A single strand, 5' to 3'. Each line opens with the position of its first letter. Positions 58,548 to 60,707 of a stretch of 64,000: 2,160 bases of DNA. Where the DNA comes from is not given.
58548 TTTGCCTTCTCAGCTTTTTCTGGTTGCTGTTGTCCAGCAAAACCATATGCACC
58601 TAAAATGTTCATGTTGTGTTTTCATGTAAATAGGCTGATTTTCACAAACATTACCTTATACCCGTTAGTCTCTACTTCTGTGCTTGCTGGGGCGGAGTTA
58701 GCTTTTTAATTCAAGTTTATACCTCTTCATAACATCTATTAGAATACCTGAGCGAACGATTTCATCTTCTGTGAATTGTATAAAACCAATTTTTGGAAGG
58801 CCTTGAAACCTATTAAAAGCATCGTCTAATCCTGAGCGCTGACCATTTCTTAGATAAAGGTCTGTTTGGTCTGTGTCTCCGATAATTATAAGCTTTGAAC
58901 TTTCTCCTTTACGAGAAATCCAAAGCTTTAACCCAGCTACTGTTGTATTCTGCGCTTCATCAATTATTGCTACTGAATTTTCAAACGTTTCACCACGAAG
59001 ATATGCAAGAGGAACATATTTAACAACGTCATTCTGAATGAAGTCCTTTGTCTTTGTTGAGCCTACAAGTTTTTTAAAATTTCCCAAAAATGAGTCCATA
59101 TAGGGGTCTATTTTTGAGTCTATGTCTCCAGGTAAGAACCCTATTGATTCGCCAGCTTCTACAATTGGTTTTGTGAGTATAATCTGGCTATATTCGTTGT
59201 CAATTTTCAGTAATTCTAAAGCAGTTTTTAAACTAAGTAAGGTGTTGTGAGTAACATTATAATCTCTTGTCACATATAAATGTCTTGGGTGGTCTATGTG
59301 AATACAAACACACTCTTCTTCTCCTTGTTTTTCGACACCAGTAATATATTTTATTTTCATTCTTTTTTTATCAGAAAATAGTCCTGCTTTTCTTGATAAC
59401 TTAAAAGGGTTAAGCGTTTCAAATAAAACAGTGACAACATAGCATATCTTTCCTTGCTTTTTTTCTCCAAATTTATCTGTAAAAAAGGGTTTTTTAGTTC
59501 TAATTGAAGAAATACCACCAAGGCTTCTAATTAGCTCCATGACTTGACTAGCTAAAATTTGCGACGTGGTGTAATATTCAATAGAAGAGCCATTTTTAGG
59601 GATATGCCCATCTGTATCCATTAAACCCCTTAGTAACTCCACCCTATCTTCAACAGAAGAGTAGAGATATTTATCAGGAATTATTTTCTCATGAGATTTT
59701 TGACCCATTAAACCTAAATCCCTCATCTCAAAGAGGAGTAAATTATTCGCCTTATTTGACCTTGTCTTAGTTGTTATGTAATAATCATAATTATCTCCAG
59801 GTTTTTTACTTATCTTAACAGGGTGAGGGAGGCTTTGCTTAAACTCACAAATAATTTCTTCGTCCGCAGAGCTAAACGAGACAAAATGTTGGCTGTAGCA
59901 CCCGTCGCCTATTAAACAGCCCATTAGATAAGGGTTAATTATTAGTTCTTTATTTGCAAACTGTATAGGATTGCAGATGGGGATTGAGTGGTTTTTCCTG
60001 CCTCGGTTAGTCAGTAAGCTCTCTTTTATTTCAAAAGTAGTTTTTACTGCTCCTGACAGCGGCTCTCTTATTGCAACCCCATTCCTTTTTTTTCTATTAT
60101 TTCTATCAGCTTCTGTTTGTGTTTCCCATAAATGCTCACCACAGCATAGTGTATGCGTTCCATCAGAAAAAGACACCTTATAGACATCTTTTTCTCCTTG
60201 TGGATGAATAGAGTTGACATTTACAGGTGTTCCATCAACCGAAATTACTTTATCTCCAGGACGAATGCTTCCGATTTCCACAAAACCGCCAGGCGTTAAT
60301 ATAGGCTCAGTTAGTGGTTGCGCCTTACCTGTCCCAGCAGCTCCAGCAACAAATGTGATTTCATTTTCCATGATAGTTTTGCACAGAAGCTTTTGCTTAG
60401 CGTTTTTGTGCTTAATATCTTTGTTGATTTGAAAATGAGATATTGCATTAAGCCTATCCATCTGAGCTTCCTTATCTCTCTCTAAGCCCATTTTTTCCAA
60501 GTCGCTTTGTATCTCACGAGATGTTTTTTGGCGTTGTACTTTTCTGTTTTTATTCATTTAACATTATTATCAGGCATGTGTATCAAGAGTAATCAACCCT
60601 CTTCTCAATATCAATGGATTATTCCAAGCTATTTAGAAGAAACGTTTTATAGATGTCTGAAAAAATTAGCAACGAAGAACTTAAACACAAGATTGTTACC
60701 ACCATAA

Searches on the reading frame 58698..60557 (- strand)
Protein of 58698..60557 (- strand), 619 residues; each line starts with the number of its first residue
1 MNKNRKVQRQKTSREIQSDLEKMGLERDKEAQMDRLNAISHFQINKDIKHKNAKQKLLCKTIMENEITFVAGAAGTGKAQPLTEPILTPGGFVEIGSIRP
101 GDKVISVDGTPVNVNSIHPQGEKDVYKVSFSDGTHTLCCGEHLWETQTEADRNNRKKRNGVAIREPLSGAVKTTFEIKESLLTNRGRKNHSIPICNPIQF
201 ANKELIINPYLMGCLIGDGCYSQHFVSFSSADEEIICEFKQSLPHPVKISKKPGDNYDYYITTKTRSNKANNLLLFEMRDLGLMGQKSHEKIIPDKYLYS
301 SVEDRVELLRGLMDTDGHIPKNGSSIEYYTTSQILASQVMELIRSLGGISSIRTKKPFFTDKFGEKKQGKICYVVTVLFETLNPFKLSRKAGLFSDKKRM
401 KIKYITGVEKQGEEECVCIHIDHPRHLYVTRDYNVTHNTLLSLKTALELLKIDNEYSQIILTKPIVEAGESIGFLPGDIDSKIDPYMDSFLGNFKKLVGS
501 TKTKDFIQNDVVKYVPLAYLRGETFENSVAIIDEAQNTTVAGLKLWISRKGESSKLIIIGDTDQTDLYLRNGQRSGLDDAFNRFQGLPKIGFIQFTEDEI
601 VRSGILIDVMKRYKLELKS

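Call 8: search_protein_families(library=phrogs, proteins=[window:58698-60557:-], max_evalue=0.001)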
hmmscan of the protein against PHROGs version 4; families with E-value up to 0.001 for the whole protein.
window:58698-60557:- (619 aa): 11 families
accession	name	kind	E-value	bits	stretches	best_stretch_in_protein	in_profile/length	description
phrog_170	-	other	4.3e-57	194.9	2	439-614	104-278/323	PhoH-like phosphate starvation-inducible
phrog_19299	-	head and packaging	2.2e-41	143.1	1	48-442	3-389/702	terminase large subunit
phrog_2765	-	other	4.5e-38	132.2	1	439-604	265-434/443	PhoH-like phosphate starvation-inducible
phrog_36964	-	head and packaging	1.3e-30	107.2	1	72-442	85-438/890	terminase large subunit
phrog_510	-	DNA, RNA and nucleotide metabolism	8.7e-29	101.7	1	59-326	385-634/667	DNA primase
phrog_15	-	head and packaging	1.4e-24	87.5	1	52-338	54-330/1330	terminase large subunit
phrog_50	-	DNA, RNA and nucleotide metabolism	9.2e-24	85.4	1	48-216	57-211/570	DnaC-like helicase loader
phrog_32482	-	other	1.6e-10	41.3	1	289-604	260-574/589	PhoH-like phosphate starvation-inducible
phrog_4645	-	DNA, RNA and nucleotide metabolism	2.5e-09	37.7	1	210-375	111-270/308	endonuclease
phrog_30356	-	DNA, RNA and nucleotide metabolism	8.2e-06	25.1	1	208-355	488-637/823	helicase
phrog_9666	-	unknown function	0.00042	19.6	1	199-355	176-329/779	-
